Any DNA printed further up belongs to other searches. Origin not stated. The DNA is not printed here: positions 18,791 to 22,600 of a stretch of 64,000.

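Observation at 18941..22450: In-frame fusion of a bis-MGD molybdoenzyme with a complete NifS/IscS-type cysteine desulfurase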

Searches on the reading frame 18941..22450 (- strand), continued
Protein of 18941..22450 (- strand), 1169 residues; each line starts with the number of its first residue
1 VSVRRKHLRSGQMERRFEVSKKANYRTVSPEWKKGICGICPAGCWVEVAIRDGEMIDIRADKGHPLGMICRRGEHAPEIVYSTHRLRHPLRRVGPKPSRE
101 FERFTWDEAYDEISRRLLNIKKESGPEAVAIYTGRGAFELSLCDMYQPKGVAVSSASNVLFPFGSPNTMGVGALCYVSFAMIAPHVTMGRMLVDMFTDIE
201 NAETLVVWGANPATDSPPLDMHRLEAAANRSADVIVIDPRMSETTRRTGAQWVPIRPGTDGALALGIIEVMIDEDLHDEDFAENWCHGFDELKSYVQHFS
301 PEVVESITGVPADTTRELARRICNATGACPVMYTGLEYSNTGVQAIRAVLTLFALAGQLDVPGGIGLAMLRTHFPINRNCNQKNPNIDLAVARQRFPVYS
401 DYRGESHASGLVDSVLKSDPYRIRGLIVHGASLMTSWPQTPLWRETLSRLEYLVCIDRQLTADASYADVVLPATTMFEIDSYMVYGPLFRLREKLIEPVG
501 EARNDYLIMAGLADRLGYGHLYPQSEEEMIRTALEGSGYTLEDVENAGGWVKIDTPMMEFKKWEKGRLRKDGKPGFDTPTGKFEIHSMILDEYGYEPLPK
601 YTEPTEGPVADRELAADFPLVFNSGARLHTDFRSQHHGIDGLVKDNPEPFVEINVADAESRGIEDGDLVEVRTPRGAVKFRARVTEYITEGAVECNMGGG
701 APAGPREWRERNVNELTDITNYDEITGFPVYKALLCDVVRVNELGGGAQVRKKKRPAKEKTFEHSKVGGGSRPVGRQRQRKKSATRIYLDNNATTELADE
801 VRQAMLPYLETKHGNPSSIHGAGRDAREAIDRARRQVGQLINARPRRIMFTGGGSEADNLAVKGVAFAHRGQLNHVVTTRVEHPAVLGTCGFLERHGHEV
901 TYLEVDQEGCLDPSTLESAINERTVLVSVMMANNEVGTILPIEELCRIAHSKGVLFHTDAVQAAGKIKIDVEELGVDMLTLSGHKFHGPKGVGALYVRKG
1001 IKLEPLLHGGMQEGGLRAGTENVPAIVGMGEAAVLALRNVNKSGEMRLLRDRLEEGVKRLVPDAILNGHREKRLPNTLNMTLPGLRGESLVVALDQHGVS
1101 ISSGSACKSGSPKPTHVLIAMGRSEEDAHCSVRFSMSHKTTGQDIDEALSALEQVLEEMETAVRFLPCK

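Call 13: find_encoding_contigs(protein=P0066, flank=10000, max_places=3)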
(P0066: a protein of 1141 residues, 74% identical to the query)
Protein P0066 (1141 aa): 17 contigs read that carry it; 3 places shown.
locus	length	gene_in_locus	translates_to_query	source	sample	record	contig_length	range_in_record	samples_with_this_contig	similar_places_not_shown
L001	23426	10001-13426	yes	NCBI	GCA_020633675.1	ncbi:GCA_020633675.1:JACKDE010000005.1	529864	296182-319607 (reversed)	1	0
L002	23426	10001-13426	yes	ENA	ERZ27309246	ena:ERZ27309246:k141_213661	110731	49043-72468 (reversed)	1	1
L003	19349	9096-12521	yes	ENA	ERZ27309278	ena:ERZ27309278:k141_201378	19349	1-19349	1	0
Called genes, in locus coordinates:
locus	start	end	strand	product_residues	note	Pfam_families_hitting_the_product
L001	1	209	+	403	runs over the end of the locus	PF01676:Metalloenzyme, PF10143:PhosphMutase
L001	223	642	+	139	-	PF13673:Acetyltransf_10 (weak), PF00583:Acetyltransf_1, PF13508:Acetyltransf_7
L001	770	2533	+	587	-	PF01336:tRNA_anti-codon, PF00152:tRNA-synt_2, PF02938:GAD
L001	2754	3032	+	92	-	-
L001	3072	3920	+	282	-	PF01476:LysM (faint)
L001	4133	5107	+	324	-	PF02562:PhoH, PF13245:AAA_19 (weak), PF13604:AAA_30 (weak)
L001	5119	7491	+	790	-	PF07697:7TMR-HDED, PF07698:7TM-7TMR_HD, PF01966:HD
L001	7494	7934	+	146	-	PF02130:YbeY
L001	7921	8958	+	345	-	PF02744:GalP_UDP_tr_C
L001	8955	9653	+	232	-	PF17746:SfsA_N, PF03749:SfsA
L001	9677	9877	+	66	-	PF14255:Zn_ribbon_21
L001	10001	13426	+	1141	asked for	PF04879:Molybdop_Fe4S4, PF00384:Molybdopterin, PF01568:Molydop_binding, PF00266:Aminotran_5, PF01041:DegT_DnrJ_EryC1 (weak)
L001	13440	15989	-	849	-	PF11897:DUF3417, PF00343:Phosphorylase, PF28476:GlgP_C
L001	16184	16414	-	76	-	-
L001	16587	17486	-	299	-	PF03193:RsgA_GTPase (faint), PF00350:Dynamin_N (faint), PF01926:MMR_HSR1, PF02421:FeoB_N, PF10662:PduV-EutP (faint), PF00009:GTP_EFTU, PF07650:KH_2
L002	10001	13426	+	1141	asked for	PF04879:Molybdop_Fe4S4, PF00384:Molybdopterin, PF01568:Molydop_binding, PF00266:Aminotran_5, PF01041:DegT_DnrJ_EryC1 (weak)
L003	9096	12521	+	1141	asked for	PF04879:Molybdop_Fe4S4, PF00384:Molybdopterin, PF01568:Molydop_binding, PF00266:Aminotran_5, PF01041:DegT_DnrJ_EryC1 (weak)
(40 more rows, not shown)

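Call 25: find_related_loci(query=window:18941-22450:-, collection=genome_contigs, flank=10000)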
Query window:18941-22450:- (1169 aa) in genome_contigs; peptide patterns used: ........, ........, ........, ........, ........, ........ (x = any residue, [..] = any of these).
599 stretches matched a pattern (row limit reached: there are more); 529 encode a relative of the query (tblastn E <= 1e-3); the best 80 are kept; 80 distinct loci.
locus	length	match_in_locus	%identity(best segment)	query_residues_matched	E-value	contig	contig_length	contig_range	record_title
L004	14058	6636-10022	75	31-1169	0e+0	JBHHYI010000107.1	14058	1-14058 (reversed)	MAG: bacterium isolate Maj_2_bin.63 NODE_2318_length_14058_cov_25.256231, whole genome shotgun sequence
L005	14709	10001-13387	75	31-1169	0e+0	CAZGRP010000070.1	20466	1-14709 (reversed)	MAG TPA_asm: uncultured Cytophagia bacterium isolate SRP216583_co2_59 genome assembly, contig: NODE_1845_length_20466_co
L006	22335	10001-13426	74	20-1169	0e+0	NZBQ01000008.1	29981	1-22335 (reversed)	MAG: Dehalococcoidales bacterium isolate ARS1330 43364, whole genome shotgun sequence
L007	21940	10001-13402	75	31-1169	0e+0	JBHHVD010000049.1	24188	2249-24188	MAG: Candidatus Krumholzibacteriia bacterium isolate S.4.sp3_bin.33 NODE_638_length_24188_cov_6.508474, whole genome sho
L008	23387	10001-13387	74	31-1169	0e+0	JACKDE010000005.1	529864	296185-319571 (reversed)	MAG: Deferribacteres bacterium isolate HK-STAS-KSB1-1 HK-STAS-KSB1-1_5, whole genome shotgun sequence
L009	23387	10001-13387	75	31-1169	0e+0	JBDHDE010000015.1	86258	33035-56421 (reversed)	MAG: Gemmatimonadota bacterium isolate M8-32_Bin_184 M8-32_Bin_184_scaffold_894, whole genome shotgun sequence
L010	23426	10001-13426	71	18-1169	0e+0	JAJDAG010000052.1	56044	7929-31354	MAG: candidate division KSB1 bacterium isolate OFTM72 OFTM72_51, whole genome shotgun sequence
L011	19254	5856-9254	73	27-1169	0e+0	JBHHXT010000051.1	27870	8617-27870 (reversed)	MAG: bacterium isolate D_1_bin.22 NODE_377_length_27870_cov_20.292971, whole genome shotgun sequence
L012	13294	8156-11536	73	31-1169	0e+0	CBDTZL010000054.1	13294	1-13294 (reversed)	MAG TPA_asm: uncultured bacterium isolate ERR2431947_binner23_Refined_26 genome assembly, contig: ERZ24794554.1029, whol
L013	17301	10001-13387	72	31-1169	0e+0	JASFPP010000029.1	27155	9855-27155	MAG: Candidatus Aminicenantes bacterium isolate D0819M58metaG_sub_Bin_184 D0819M58metaG_FD_scaffold_90_c1, whole genome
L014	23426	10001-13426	73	18-1169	0e+0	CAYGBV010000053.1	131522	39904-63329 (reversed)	MAG TPA_asm: uncultured Gemmatimonadaceae bacterium isolate ERP108616_co1_411 genome assembly, contig: k119_1373730, who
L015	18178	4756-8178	71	19-1169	0e+0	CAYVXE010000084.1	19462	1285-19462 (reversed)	MAG TPA_asm: uncultured Calditrichaceae bacterium isolate binchicken_co253_176 genome assembly, contig: NODE_1554_length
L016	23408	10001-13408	73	20-1166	0e+0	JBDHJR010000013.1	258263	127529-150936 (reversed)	MAG: Gemmatimonadota bacterium isolate BHB10-26_Bin_262 BHB10-26_Bin_262_scaffold_662, whole genome shotgun sequence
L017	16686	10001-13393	74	32-1169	0e+0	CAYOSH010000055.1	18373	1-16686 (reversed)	MAG TPA_asm: uncultured Eubacteriales bacterium isolate SRP185410_co2_348 genome assembly, contig: NODE_3641_length_1837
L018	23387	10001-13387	72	31-1169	0e+0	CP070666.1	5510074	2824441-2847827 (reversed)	MAG: Gemmatimonadota bacterium isolate bin75 chromosome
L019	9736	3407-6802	72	28-1169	0e+0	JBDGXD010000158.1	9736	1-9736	MAG: Gemmatimonadota bacterium isolate M3-22_Bin_33 M3-22_Bin_33_scaffold_22935, whole genome shotgun sequence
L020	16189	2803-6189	72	31-1169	0e+0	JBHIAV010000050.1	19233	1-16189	MAG: Gemmatimonadota bacterium isolate K_2_bin.6 NODE_1264_length_19233_cov_9.767598, whole genome shotgun sequence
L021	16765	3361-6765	70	21-1169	0e+0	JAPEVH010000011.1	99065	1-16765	MAG: Candidatus Electronema sp. isolate KV k127_21985526, whole genome shotgun sequence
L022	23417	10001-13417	70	20-1169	0e+0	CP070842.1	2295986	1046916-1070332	MAG: Dehalococcoidales bacterium isolate bin10 chromosome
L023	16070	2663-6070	72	31-1169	0e+0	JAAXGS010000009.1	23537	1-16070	MAG: Dehalococcoidia bacterium isolate Plut_88869 filtered_Plut_88869_genomic_contig_29778, whole genome shotgun sequenc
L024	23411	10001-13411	73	31-1169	0e+0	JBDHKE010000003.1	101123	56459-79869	MAG: Gemmatimonadota bacterium isolate BHB10-38_Bin_161 BHB10-38_Bin_161_scaffold_616, whole genome shotgun sequence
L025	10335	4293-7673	70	32-1169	0e+0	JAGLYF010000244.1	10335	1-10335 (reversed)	MAG: Calditrichia bacterium isolate RS_13_18 ZL320.bin.18.fa_244, whole genome shotgun sequence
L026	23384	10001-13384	71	32-1169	0e+0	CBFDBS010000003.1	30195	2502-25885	MAG TPA_asm: uncultured bacterium isolate SRR26215677_binner13_Refined_51 genome assembly, contig: ERZ25073487.531, whol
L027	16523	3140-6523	70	31-1169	0e+0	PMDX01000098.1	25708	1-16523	MAG: Actinomycetota bacterium isolate fen_727 73.20120700_E2X.152_contig_106070, whole genome shotgun sequence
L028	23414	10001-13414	67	5-1169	0e+0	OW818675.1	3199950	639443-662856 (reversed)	Candidatus Electronema halotolerans isolate LOGT-cMAG genome assembly, chromosome: 1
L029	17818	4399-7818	70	12-1169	0e+0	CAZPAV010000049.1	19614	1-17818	MAG TPA_asm: uncultured Acidimicrobiaceae bacterium isolate binchicken_co64_98 genome assembly, contig: NODE_1928_length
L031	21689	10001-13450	68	12-1169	0e+0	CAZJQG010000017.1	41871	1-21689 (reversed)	MAG TPA_asm: uncultured Dehalococcoidales bacterium isolate SRP098346_co1_423 genome assembly, contig: NODE_509_length_4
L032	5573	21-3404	69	31-1169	0e+0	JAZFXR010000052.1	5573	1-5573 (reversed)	MAG: Dehalococcoidia bacterium isolate BS4bin.6 BS4bin.6_52, whole genome shotgun sequence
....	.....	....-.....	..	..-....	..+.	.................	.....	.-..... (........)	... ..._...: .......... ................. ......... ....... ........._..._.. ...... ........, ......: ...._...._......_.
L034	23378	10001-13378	68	32-1169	0e+0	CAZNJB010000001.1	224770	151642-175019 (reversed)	MAG TPA_asm: uncultured Melioribacteraceae bacterium isolate binchicken_co64_133 genome assembly, contig: NODE_11_length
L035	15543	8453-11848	68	26-1169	0e+0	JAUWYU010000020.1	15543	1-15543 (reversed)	MAG: Dehalococcoidia bacterium isolate CSMAG_2718 CSMAG_2718_k141_76844_length_15543_cov_11.9568, whole genome shotgun s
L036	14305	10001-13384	69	31-1169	0e+0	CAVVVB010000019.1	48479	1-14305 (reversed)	MAG: uncultured Chloroflexia bacterium isolate MFD03726.bin.2.26 genome assembly, contig: contig_43662, whole genome sho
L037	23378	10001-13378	69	32-1169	0e+0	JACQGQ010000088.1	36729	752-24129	MAG: Chloroflexi bacterium isolate NC_groundwater_1077_Ag_S2p5_52_104 S_2p5_S6_coassembly_k141_5061163, whole genome sho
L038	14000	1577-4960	69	31-1169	0e+0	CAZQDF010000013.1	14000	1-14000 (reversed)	MAG TPA_asm: uncultured Dehalococcoidales bacterium isolate binchicken_co89_80 genome assembly, contig: NODE_8257_length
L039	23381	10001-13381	69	31-1169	0e+0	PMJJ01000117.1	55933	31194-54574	MAG: Actinomycetota bacterium isolate fen_680 73.20120600_E2D.85_contig_10951, whole genome shotgun sequence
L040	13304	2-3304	71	58-1169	0e+0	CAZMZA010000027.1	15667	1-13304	MAG TPA_asm: uncultured Dehalococcoidales bacterium isolate SRP323688_co1_27 genome assembly, contig: NODE_6003_length_1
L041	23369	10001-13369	68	32-1169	0e+0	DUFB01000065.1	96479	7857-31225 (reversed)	MAG TPA_asm: Dehalococcoidia bacterium isolate W425 Contig65, whole genome shotgun sequence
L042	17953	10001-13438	69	13-1169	0e+0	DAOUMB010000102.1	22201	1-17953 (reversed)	MAG TPA_asm: Dehalococcoidia bacterium isolate W31_73 k127_609912, whole genome shotgun sequence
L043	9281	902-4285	69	31-1169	0e+0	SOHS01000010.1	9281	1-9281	MAG: Dehalococcoidia bacterium isolate E26_bin16 NODE_340_length_9281_cov_36.332647, whole genome shotgun sequence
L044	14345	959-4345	76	31-1169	0e+0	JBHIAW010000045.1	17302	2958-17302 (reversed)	MAG: bacterium isolate K_2_bin.52 NODE_1529_length_17302_cov_10.283702, whole genome shotgun sequence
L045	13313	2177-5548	68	31-1169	0e+0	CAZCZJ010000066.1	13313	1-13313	MAG TPA_asm: uncultured Dehalococcoidaceae bacterium isolate binchicken_co89_602 genome assembly, contig: NODE_8949_leng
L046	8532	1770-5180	67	22-1169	0e+0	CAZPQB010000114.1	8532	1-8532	MAG TPA_asm: uncultured Dehalococcoidaceae bacterium isolate SRP214966_co4_72 genome assembly, contig: NODE_9968_length_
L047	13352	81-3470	67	26-1169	0e+0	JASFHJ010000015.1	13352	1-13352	MAG: Dehalococcoidia bacterium isolate D0608M20metaG_Bin_430 D0608M20metaG_FD_scaffold_208_c1, whole genome shotgun sequ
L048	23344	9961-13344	69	32-1169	0e+0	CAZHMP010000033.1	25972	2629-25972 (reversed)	MAG TPA_asm: uncultured Acidimicrobiales bacterium isolate binchicken_co275_150 genome assembly, contig: NODE_2224_lengt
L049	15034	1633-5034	67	22-1169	0e+0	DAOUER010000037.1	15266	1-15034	MAG TPA_asm: Dehalococcoidales bacterium isolate N6_303 k139_51455, whole genome shotgun sequence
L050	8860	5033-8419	75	31-1169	0e+0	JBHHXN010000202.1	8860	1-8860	MAG: bacterium isolate D_1_bin.48 NODE_3893_length_8860_cov_10.660534, whole genome shotgun sequence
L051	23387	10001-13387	69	32-1169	0e+0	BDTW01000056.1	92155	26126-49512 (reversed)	Bacterium BMS3Bbin13 DNA, contig: NODE_9, whole genome shotgun sequence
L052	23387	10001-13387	68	33-1169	0e+0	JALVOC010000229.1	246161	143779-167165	MAG: Chromatiales bacterium isolate A3_maxbin2_scaf2bin.437 A3_NODE_7_length_246161_cov_5.788806, whole genome shotgun s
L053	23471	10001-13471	71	2-1169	0e+0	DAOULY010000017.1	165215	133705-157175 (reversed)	MAG TPA_asm: Dehalococcoidia bacterium isolate W31_65 k127_505520, whole genome shotgun sequence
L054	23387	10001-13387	68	29-1169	0e+0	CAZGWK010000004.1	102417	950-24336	MAG TPA_asm: uncultured Actinomycetota bacterium isolate SRP141376_co1_17 genome assembly, contig: NODE_496_length_10241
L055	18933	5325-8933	67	32-1169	0e+0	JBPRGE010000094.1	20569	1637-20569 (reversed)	MAG: Candidatus Longimicrobiales bacterium M2_2A_002 megahit_439633, whole genome shotgun sequence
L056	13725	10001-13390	70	26-1169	0e+0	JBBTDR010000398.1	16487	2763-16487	MAG: Nitrospinota bacterium isolate H14-bin062_1 H14_bin062_1_000000000398, whole genome shotgun sequence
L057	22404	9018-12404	69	32-1169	0e+0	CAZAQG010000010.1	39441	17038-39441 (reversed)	MAG TPA_asm: uncultured Chromatiales bacterium isolate SRP128015_co4_81 genome assembly, contig: NODE_203_length_39441_c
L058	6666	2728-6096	66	33-1169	0e+0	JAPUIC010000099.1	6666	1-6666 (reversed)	MAG: Thaumarchaeota archaeon isolate KW1-S08_208 KW1-S08_208_cg99, whole genome shotgun sequence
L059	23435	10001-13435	71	10-1169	0e+0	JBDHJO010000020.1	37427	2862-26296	MAG: Gemmatimonadota bacterium isolate BHB10-26_Bin_233 BHB10-26_Bin_233_scaffold_6245, whole genome shotgun sequence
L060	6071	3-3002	74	158-1169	0e+0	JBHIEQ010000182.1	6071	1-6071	MAG: Gemmatimonadales bacterium isolate b2.sp2_bin.61 NODE_5309_length_6071_cov_3.602394, whole genome shotgun sequence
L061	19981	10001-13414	74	21-1169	0e+0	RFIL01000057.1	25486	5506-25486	MAG: Calditrichaeota bacterium isolate J075 k99_59000, whole genome shotgun sequence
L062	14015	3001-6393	72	29-1169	0e+0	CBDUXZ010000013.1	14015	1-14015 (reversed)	MAG TPA_asm: uncultured bacterium isolate SRR22302371_concoct_58 genome assembly, contig: ERZ26661859.3111, whole genome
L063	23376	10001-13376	69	32-1169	0e+0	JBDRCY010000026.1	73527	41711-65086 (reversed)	MAG: Chloroflexota bacterium isolate MEGAHIT-group-1.221 k141_11252959, whole genome shotgun sequence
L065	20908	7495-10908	71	27-1169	0e+0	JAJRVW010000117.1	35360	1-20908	MAG: Calditrichota bacterium isolate Dive96_bin10.75 k141_1689350, whole genome shotgun sequence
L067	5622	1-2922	70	185-1169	0e+0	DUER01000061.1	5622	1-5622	MAG TPA_asm: Dehalococcoidia bacterium isolate S120 Contig61, whole genome shotgun sequence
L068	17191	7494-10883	74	31-1169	0e+0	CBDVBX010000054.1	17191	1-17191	MAG TPA_asm: uncultured bacterium isolate SRR22302364_binner13_Refined_39 genome assembly, contig: ERZ25073603.1007, who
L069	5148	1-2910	72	190-1169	0e+0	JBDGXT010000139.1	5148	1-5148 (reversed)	MAG: Gemmatimonadota bacterium isolate M3-30_Bin_181 M3-30_Bin_181_scaffold_79157, whole genome shotgun sequence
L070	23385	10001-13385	73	31-1169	0e+0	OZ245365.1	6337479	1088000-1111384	MAG: Candidatus Marinacidobacterales bacterium isolate 428a867e-cc31-4725-90fc-edcd7ced3517 genome assembly, chromosome:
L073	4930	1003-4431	60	18-1169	0e+0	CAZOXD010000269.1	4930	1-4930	MAG TPA_asm: uncultured Pseudomonadota bacterium isolate binchicken_co136_95 genome assembly, contig: NODE_6810_length_4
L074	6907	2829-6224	60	36-1169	0e+0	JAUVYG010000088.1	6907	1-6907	MAG: Actinomycetota bacterium isolate CSMAG_1236 CSMAG_1236_k141_1430059_length_6907_cov_22.4109, whole genome shotgun s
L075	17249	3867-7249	68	31-1169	0e+0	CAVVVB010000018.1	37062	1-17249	MAG: uncultured Chloroflexia bacterium isolate MFD03726.bin.2.26 genome assembly, contig: contig_43661, whole genome sho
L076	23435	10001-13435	60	31-1169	0e+0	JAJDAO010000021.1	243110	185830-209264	MAG: Deltaproteobacteria bacterium isolate OFTM73 OFTM73_20, whole genome shotgun sequence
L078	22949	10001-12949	64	174-1169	0e+0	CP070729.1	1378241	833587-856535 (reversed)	MAG: Dehalococcoidia bacterium isolate bin423 chromosome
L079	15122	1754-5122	73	31-1169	0e+0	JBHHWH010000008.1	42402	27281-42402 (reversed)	MAG: Acidimicrobiia bacterium isolate S.2_sp3_bin.30 NODE_77_length_42402_cov_6.926040, whole genome shotgun sequence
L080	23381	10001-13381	60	31-1169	0e+0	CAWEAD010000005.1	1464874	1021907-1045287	MAG: uncultured delta proteobacterium isolate MFD05684.bin.1.22 genome assembly, contig: contig_16785, whole genome shot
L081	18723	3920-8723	57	27-1169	0e+0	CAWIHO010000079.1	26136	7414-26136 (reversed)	MAG: uncultured delta proteobacterium isolate MFD03726.bin.2.118 genome assembly, contig: contig_58226, whole genome sho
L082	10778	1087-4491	57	29-1169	0e+0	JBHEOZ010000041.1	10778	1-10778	MAG: Desulfurivibrionaceae bacterium isolate S6_bin.58.strict S6_NODE_41, whole genome shotgun sequence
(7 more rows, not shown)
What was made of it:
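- Checked: At least 529 GTDB species genomes encode a relative, and almost all of the 80 fetched matches span both modules in one frame (call 25).
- At least 529 species genomes encode a relative, and almost all of the 80 fetched matches span both modules in one frame (call 25).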

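Call 53: find_encoding_contigs(protein=P0001, flank=3000, max_places=2)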
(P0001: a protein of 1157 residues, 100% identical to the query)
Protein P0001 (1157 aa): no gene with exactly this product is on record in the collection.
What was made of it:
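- Tried and rejected: An exact-sequence look-up of P0001, to locate the record, found it not on record (call 53).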
